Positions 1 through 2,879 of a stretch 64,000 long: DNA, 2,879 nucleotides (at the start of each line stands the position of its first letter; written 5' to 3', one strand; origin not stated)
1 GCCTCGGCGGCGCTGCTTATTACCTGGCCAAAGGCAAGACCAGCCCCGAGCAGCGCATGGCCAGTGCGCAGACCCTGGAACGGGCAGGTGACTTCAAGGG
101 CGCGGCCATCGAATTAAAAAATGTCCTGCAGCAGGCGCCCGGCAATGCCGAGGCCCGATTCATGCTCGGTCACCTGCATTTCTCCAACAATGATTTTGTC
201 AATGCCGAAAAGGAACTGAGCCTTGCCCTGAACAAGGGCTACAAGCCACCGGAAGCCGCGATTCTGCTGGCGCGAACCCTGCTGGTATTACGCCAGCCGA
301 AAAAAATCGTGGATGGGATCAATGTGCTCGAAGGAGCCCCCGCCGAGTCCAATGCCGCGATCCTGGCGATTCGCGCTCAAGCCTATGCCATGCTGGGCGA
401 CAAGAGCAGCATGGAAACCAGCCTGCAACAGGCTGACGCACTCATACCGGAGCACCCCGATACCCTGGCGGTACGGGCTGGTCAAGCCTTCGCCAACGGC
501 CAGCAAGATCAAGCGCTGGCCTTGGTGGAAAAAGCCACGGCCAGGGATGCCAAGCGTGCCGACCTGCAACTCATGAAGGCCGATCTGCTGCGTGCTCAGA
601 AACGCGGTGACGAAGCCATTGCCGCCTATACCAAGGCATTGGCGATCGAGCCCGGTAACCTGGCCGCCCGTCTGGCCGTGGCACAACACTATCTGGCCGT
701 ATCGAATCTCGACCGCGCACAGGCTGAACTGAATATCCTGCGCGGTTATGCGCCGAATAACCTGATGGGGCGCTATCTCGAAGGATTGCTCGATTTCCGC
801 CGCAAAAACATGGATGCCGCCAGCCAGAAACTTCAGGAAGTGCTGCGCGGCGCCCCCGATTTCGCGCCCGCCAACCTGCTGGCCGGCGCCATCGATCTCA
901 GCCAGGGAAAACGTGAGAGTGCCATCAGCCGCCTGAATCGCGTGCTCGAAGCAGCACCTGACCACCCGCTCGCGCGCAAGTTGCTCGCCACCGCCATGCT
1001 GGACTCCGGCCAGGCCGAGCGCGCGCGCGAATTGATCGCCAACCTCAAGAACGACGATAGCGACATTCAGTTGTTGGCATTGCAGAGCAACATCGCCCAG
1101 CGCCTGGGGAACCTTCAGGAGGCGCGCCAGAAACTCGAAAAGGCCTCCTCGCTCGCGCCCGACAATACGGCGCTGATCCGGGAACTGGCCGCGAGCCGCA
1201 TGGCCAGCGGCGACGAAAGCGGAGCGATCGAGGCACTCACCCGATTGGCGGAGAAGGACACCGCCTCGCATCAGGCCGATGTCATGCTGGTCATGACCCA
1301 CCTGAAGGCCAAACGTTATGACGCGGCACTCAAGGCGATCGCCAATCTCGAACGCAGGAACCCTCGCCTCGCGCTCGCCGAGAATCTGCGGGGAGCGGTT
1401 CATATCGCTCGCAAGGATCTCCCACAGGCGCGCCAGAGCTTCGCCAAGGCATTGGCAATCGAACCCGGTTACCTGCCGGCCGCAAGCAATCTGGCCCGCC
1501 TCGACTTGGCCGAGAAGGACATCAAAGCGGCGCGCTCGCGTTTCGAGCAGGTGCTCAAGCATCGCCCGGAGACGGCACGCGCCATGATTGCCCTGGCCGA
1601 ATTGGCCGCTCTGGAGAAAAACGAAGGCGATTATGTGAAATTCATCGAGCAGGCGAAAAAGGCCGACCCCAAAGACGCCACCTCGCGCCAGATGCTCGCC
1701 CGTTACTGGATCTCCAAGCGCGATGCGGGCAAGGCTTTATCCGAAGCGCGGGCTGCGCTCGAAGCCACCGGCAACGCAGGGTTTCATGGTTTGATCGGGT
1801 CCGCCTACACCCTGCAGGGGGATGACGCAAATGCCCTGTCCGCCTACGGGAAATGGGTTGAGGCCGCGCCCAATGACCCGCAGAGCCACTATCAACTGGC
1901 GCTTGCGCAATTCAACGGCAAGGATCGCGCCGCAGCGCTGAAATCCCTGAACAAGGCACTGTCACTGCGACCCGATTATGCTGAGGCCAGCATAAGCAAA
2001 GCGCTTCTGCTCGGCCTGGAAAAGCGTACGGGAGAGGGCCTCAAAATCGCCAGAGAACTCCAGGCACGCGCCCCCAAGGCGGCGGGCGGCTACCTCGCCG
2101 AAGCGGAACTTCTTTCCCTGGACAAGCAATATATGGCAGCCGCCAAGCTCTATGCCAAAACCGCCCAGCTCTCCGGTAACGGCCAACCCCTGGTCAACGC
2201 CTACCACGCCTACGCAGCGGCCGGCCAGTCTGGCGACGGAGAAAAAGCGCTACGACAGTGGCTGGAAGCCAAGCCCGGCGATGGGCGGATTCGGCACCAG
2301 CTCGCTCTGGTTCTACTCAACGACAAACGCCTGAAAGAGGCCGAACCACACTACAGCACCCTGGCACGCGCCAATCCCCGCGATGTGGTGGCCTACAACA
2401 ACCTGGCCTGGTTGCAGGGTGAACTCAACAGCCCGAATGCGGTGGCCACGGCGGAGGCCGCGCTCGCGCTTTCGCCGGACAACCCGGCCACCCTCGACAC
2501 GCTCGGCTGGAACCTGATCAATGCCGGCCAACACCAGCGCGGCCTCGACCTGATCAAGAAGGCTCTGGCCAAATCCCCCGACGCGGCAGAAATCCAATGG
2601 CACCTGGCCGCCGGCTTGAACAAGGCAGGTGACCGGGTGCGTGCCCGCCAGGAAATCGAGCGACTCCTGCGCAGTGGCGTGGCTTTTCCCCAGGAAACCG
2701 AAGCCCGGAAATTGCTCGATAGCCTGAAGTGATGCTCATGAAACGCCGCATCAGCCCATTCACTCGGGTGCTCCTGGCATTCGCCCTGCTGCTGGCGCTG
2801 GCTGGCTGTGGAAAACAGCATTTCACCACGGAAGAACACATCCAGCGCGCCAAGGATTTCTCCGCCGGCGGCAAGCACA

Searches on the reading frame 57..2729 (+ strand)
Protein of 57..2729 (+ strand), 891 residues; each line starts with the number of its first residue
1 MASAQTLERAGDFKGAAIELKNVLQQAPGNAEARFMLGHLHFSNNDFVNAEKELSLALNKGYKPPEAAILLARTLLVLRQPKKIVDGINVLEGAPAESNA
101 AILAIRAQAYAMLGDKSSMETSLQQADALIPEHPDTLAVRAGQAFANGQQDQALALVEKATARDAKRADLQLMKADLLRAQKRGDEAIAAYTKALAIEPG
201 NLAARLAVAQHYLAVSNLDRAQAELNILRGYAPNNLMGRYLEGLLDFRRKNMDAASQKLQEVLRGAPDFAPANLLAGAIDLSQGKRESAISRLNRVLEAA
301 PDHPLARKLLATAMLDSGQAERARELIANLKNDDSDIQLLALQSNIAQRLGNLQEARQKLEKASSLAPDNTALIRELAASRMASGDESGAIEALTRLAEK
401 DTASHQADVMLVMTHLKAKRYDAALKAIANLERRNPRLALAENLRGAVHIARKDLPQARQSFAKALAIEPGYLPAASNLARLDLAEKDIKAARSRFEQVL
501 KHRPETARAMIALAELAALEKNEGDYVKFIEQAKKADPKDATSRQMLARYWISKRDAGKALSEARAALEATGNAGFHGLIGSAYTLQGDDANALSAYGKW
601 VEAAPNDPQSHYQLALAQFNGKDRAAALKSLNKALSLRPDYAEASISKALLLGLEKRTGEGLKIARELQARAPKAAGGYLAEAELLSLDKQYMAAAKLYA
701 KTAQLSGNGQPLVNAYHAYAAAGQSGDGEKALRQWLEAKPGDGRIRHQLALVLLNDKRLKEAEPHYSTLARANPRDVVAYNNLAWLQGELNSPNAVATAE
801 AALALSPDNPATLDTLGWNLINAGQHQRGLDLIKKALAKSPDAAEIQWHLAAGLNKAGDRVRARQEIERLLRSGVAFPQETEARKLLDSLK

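Call 85: search_protein_families(library=padloc, alignment_id=A4, max_evalue=0.00001)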
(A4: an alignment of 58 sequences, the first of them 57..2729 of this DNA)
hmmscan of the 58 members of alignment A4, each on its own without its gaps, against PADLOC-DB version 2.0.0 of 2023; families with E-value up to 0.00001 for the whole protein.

A. member 1, window:57-2729:+ (891 aa): 0 families

B. families by the number of members that match (of 58 scanned): 68 families (the first 25 are shown)
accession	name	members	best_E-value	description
PDLC00114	GajB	1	3.6e-103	UrvD helicase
PDLC03802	RTasHel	1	2.6e-102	DRT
PDLC00132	GajB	1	6.1e-89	UrvD helicase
PDLC00117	GajB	1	4e-82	UrvD helicase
PDLC00127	GajB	1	4.9e-56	UrvD helicase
PDLC00103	GajB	1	8.6e-55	UrvD helicase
PDLC00130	GajB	1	1e-53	UrvD helicase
PDLC00121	GajB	1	1.1e-48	UrvD helicase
PDLC00123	GajB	1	1.2e-45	UrvD helicase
PDLC03812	RTasRmuC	1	1.1e-44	DRT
PDLC00107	GajB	1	2.2e-44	UrvD helicase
PDLC01147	Csx16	1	1.7e-42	Csx16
PDLC00144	GajB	1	1.1e-36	UrvD helicase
PDLC00133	GajB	1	3.2e-36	UrvD helicase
PDLC00104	GajB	1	7.1e-36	UrvD helicase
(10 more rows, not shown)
